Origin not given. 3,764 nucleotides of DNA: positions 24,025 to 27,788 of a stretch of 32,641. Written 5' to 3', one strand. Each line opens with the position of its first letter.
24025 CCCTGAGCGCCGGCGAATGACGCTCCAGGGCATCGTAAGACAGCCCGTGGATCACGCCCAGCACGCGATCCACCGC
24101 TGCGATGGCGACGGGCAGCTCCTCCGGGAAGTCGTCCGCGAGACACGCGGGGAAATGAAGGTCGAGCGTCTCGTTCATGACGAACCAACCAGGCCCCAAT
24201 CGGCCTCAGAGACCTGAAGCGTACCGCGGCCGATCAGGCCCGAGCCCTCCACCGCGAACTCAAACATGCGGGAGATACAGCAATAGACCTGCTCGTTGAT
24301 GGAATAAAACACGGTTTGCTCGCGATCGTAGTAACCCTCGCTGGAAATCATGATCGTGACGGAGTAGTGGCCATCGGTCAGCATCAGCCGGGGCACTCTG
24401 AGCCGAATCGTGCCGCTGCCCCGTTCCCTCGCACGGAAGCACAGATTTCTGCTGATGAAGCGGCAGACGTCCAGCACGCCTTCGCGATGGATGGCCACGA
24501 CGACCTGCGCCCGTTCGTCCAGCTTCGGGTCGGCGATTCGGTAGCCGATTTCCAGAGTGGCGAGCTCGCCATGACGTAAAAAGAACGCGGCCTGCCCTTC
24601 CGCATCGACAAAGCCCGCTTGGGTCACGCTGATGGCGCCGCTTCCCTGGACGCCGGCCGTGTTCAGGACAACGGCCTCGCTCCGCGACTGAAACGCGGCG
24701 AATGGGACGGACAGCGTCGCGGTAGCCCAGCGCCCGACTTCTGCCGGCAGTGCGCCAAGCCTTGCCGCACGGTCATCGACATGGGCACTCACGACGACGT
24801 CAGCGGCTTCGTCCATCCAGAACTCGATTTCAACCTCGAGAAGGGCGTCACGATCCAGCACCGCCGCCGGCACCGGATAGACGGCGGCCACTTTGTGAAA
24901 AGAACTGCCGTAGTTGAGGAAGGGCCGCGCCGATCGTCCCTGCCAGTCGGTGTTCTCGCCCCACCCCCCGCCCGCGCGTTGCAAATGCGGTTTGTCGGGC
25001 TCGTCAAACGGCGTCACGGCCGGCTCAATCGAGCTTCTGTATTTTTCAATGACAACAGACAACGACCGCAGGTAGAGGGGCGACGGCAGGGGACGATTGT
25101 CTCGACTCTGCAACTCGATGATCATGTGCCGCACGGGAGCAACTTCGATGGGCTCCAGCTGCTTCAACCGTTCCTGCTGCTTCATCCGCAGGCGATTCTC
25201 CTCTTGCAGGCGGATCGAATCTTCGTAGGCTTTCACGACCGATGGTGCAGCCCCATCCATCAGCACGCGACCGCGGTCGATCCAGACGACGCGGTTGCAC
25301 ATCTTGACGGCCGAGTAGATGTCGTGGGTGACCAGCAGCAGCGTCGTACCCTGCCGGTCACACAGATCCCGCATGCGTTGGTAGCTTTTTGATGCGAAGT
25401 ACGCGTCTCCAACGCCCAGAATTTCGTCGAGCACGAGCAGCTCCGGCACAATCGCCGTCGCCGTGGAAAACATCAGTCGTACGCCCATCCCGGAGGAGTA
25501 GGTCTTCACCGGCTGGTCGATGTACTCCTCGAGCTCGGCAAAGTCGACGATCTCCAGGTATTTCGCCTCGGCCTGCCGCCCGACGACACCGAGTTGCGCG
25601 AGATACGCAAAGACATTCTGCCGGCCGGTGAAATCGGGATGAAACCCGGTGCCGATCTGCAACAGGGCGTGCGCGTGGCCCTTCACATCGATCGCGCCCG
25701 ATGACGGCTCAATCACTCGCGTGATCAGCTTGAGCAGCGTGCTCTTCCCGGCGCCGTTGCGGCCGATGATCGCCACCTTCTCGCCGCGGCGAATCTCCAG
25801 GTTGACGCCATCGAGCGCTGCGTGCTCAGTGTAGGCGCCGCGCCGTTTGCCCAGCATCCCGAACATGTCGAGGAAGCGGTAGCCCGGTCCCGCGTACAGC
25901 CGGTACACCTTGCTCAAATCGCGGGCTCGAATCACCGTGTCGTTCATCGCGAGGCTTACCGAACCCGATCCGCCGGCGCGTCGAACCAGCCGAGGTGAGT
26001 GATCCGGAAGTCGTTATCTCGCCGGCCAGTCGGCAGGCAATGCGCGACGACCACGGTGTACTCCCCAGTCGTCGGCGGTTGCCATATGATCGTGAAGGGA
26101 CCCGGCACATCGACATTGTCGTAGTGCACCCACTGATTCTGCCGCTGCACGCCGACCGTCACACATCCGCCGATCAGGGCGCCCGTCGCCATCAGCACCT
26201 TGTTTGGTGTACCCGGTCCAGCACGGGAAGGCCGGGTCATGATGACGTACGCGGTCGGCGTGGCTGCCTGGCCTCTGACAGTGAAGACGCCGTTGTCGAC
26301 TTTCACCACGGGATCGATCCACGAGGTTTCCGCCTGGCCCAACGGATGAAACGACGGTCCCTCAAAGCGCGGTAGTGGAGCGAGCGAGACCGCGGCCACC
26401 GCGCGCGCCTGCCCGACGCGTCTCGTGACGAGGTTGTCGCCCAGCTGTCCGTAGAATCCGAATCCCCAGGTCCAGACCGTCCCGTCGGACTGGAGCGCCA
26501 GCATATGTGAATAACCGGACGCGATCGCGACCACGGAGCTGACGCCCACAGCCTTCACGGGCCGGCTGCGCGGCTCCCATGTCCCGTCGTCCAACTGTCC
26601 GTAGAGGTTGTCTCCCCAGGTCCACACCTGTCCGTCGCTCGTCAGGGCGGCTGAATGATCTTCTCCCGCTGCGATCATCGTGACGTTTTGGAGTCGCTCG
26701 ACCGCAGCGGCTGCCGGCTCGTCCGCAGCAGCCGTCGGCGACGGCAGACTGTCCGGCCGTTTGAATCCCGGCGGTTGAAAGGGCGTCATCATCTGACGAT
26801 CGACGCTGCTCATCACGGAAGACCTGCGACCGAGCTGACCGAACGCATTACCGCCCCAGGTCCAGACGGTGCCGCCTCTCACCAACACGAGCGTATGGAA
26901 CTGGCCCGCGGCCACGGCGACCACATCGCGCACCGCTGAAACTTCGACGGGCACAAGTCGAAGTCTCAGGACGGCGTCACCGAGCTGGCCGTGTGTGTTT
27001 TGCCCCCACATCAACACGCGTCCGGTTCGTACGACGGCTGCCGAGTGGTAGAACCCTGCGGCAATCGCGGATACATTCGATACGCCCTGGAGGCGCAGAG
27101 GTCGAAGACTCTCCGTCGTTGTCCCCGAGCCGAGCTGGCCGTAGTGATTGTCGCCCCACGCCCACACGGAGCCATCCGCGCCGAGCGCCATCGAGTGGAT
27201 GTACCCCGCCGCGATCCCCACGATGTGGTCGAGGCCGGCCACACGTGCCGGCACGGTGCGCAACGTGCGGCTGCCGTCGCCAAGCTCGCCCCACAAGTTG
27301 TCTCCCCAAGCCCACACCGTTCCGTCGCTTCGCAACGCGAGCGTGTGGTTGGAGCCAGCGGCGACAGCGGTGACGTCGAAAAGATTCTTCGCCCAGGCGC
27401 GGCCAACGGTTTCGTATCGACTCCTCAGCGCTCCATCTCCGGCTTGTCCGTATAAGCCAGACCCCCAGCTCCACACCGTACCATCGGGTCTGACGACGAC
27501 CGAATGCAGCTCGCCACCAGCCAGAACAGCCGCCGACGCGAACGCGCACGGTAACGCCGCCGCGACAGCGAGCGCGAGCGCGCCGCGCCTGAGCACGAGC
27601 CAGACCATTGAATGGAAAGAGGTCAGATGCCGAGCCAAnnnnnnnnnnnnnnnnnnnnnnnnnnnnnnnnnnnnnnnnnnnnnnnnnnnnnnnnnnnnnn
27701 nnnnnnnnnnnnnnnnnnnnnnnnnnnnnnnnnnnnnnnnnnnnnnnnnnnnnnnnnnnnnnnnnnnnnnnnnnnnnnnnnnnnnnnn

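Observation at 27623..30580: ArnT-like GT-C membrane glycosyltransferase fused to a periplasmic RCC1 beta-propeller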

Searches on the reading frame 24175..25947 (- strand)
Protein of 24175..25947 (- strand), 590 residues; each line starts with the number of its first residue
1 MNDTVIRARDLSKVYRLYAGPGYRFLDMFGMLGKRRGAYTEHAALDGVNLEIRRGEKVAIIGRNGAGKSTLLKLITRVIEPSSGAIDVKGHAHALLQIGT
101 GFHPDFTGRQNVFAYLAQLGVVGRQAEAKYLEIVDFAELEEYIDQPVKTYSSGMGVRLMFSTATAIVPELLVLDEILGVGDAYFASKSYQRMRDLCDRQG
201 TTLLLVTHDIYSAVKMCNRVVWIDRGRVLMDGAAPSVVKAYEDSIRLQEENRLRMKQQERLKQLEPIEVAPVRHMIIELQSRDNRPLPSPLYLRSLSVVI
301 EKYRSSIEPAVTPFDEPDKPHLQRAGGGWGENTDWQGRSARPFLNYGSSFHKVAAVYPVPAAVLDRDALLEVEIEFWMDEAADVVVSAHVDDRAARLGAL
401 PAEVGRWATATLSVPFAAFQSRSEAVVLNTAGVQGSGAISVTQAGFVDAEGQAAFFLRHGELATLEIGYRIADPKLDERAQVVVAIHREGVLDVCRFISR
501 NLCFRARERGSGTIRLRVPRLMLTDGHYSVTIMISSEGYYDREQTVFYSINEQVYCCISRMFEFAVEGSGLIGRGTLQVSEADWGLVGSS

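Call 3: search_protein_families(library=pfam, proteins=[window:24175-25947:-], max_evalue=1)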
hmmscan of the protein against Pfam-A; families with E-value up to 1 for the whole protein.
window:24175-25947:- (590 aa): 13 families
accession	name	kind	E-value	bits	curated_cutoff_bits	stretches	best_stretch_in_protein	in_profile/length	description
PF00005.33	ABC_tran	-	8.1e-20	72.3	25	1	45-175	1-134/137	ABC transporter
PF14524.12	Wzt_C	-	9.3e-09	35.8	30.4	1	434-566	5-129/143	Wzt C-terminal domain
PF13555.12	AAA_29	-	6e-05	23.2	27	1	45-83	12-50/61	P-loop containing region of AAA domain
PF13304.12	AAA_21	-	0.00073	20.1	27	1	59-78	3-22/304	AAA domain, putative AbiEii toxin, Type IV TA system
PF01926.29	MMR_HSR1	-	0.0067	17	21.9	1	57-77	1-21/113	50S ribosome-binding GTPase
PF13476.12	AAA_23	-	0.0076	17.3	27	1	58-76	22-40/201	AAA domain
PF13175.12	AAA_15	-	0.022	14.8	32.1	1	57-82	25-50/374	AAA ATPase domain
PF13191.12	AAA_16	-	0.066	14.1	32.6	1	53-95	20-63/167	AAA ATPase domain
PF13604.12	AAA_30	-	0.091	12.9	27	1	59-92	22-53/191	AAA domain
PF13401.12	AAA_22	-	0.095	13.5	27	1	58-206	8-121/130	AAA domain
PF00006.31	ATP-synt_ab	-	0.096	12.7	29.5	1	50-78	9-37/213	ATP synthase alpha/beta family, nucleotide-binding domain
PF03193.22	RsgA_GTPase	-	0.28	11.4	30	1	53-79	105-130/174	RsgA GTPase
PF02463.25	SMC_N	-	0.36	10.7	40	1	58-75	27-44/220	RecF/RecN/SMC N terminal domain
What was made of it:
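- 24175..25947 (-): Wzt-type ABC exporter ATPase with a C-terminal carbohydrate-binding domain. Pfam ABC_tran and Wzt_C (call 3).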

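Call 5: search_protein_families(library=ncbifam, proteins=[window:24175-25947:-], max_evalue=1)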
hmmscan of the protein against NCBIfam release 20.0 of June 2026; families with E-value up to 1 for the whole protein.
window:24175-25947:- (590 aa): 197 families (the best 25 are shown)
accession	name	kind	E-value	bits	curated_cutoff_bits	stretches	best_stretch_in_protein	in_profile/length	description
NF050108.1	galactan_ABC_ATP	equivalog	8.9e-50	169.2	400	1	43-243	43-242/244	galactan export ABC transporter ATP-binding subunit Wzt/RfbE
NF010065.0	PRK13545.1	equivalog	5.9e-49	167.2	538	1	6-263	5-254/549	teichoic acids export protein ATP-binding subunit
NF010066.0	PRK13546.1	equivalog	1.8e-41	142.2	320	1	6-248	5-241/264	teichoic acids export ABC transporter ATP-binding subunit TagH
TIGR01188.1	drrA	subfamily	2.5e-32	112.4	312.45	1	39-262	3-237/302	daunorubicin resistance ABC transporter, ATP-binding protein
TIGR03864.1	PQQ_ABC_ATP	hypoth_equivalog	2.2e-27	96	302.25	1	38-242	10-224/236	ABC transporter, ATP-binding subunit, PQQ-dependent alcohol dehydrogenase system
NF010060.0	PRK13537.1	equivalog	1.6e-26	92.9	521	1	37-239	23-235/314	nodulation factor ABC transporter ATP-binding protein NodI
NF010059.0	PRK13536.1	equivalog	1.3e-25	89.9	549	1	37-236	51-260/342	nodulation factor ABC transporter ATP-binding protein NodI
TIGR04521.1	ECF_ATPase_2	equivalog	3.4e-25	88.7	330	2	39-91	15-67/279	energy-coupling factor transporter ATPase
TIGR04520.1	ECF_ATPase_1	equivalog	3.8e-25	88.8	315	2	40-92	13-65/269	energy-coupling factor transporter ATPase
TIGR01186.1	proV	subfamily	1.4e-24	86.9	326.6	1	43-235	7-215/363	betaine/proline/choline family ABC transporter ATP-binding protein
TIGR01288.1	nodI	equivalog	1.6e-24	86.5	424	1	37-237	12-222/303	nodulation factor ABC transporter ATP-binding protein NodI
TIGR03375.1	type_I_sec_LssB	subfamily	3e-24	85.3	693.1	2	41-93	479-531/696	type I secretion system permease/ATPase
TIGR01184.1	ntrCD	subfamily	1.1e-23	84.1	291.8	1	45-226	1-191/230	nitrate ABC transporter ATP-binding protein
TIGR02769.1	nickel_nikE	equivalog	2.1e-23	83.1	332.55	2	127-231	127-232/265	nickel import ATP-binding protein NikE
TIGR02315.1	ABC_phnC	equivalog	3.7e-23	82.2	266.1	2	39-91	11-64/243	phosphonate ABC transporter ATP-binding protein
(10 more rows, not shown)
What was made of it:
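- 24175..25947 (-): NCBIfam galactan/teichoic-acid exporter ATPases (call 5).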

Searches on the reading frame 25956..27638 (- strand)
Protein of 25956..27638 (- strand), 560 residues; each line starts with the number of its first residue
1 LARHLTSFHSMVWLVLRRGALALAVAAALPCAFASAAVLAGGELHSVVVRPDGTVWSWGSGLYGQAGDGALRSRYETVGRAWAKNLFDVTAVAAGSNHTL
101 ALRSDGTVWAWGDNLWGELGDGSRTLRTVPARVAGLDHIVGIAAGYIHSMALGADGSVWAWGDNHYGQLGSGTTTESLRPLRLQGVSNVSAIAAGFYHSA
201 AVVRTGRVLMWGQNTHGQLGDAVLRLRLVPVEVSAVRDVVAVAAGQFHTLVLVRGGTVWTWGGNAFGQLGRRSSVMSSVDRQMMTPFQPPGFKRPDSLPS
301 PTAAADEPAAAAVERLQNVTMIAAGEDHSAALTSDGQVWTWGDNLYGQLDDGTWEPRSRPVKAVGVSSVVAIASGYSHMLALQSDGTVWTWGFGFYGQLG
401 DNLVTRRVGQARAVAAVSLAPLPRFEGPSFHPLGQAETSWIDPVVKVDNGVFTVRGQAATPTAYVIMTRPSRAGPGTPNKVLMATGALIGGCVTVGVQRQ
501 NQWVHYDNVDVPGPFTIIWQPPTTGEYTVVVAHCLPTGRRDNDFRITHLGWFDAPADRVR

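Call 3: search_protein_families(library=pfam, proteins=[window:25956-27638:-], max_evalue=1)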
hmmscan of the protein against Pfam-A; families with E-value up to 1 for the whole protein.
window:25956-27638:- (560 aa): 4 families
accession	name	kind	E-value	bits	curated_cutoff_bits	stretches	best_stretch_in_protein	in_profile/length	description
PF25390.1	WD40_RLD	-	3.1e-88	297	150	2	39-222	147-333/363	RCC1-like domain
PF13540.12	RCC1_2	-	4.1e-71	233.6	22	7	319-348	1-30/30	Regulator of chromosome condensation (RCC1) repeat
PF00415.24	RCC1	-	5.6e-67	222.6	21.7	7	155-202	1-50/50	Regulator of chromosome condensation (RCC1) repeat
PF25384.1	Alsin_RLD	-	2e-17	64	100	5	167-223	253-311/405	Alsin RCC1-like domain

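Call 5: search_protein_families(library=ncbifam, proteins=[window:25956-27638:-], max_evalue=1)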
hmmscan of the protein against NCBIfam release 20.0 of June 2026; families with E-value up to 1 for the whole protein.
window:25956-27638:- (560 aa): 1 family
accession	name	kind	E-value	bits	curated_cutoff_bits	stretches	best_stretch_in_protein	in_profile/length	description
NF009245.0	PRK12599.1-4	equivalog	0.033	14.5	114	1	128-152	34-58/121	cation:proton antiporter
